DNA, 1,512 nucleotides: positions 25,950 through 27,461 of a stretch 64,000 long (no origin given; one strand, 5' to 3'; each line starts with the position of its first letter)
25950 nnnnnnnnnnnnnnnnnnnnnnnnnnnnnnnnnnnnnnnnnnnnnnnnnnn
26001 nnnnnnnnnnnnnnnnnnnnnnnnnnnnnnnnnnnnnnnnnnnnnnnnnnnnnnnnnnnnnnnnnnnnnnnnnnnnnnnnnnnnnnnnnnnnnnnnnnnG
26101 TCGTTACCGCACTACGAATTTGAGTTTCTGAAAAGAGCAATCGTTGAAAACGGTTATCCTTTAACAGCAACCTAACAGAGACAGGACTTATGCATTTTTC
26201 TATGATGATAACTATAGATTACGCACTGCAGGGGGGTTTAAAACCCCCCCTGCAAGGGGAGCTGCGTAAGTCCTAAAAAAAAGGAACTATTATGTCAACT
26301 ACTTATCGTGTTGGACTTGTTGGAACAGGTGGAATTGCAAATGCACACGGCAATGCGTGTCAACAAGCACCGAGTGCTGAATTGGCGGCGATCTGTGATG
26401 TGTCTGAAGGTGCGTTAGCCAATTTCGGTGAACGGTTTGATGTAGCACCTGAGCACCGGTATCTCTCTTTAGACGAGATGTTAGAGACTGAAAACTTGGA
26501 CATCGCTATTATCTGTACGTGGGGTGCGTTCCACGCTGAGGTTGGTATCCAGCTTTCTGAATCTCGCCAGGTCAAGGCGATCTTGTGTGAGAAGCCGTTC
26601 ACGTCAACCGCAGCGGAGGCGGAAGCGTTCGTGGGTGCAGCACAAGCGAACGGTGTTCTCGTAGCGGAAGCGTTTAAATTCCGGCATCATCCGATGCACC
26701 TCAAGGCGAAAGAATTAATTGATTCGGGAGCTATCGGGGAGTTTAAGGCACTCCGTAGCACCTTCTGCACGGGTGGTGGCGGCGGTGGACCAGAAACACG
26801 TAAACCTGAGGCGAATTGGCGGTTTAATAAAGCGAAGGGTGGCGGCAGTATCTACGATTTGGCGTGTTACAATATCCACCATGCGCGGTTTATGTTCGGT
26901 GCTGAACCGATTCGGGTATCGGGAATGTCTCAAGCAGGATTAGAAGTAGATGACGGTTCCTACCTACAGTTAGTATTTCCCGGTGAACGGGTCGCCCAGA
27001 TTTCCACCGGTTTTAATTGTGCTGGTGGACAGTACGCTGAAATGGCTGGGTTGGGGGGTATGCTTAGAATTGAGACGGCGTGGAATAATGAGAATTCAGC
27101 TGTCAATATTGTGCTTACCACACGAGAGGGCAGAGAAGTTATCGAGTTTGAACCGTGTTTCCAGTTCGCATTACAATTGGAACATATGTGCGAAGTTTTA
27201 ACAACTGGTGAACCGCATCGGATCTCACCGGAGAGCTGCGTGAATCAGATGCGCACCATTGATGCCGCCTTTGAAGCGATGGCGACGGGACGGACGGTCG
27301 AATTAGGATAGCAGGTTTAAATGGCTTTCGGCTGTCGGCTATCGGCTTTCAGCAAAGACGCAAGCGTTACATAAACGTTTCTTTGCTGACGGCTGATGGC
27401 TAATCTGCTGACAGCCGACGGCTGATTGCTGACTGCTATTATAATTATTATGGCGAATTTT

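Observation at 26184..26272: Family-B ~88-bp palindromic elements with compensatory (covarying) stem mutations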

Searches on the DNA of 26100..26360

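Call 62: search_rna_families(source=window, start=26100, end=26360, threshold=evalue, max_evalue=1)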
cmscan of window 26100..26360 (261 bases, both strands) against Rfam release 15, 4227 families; matches with E-value up to 1: 0.
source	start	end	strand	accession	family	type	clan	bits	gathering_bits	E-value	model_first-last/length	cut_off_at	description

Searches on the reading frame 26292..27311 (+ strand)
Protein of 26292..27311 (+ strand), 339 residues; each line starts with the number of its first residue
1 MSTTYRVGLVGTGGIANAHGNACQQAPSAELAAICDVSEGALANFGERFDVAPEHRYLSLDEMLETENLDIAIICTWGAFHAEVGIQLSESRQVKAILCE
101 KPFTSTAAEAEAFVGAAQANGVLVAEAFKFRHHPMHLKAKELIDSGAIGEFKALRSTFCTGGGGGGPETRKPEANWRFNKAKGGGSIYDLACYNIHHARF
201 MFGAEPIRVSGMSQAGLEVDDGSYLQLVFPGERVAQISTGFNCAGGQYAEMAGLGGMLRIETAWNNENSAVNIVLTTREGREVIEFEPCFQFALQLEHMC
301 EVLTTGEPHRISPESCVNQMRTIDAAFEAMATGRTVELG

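Call 64: find_encoding_contigs(protein=window:26292-27311:+, flank=1500, max_places=10)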
Protein window:26292-27311:+ (339 aa): 3 contigs read that carry it; 2 places shown.
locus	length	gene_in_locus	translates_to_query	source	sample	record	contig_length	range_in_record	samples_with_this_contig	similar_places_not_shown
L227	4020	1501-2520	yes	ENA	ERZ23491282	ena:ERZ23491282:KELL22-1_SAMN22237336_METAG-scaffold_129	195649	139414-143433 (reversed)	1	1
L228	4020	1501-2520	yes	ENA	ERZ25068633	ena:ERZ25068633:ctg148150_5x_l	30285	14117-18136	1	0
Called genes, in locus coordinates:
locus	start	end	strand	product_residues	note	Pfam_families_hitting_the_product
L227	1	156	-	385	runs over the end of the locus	PF13433:Peripla_BP_5, PF13458:Peripla_BP_6, PF01094:ANF_receptor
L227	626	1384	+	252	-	PF13469:Sulfotransfer_3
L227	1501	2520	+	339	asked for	PF01408:GFO_IDH_MocA, PF22725:GFO_IDH_MocA_C3, PF02894:GFO_IDH_MocA_C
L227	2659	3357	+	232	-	PF00702:Hydrolase, PF13419:HAD_2, PF13242:Hydrolase_like (weak)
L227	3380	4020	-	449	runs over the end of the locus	-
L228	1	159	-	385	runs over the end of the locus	PF13433:Peripla_BP_5, PF13458:Peripla_BP_6, PF01094:ANF_receptor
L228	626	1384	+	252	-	PF13469:Sulfotransfer_3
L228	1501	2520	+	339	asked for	PF01408:GFO_IDH_MocA, PF22725:GFO_IDH_MocA_C3, PF02894:GFO_IDH_MocA_C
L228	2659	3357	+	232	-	PF00702:Hydrolase, PF13419:HAD_2, PF13242:Hydrolase_like (weak)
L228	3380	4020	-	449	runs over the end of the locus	-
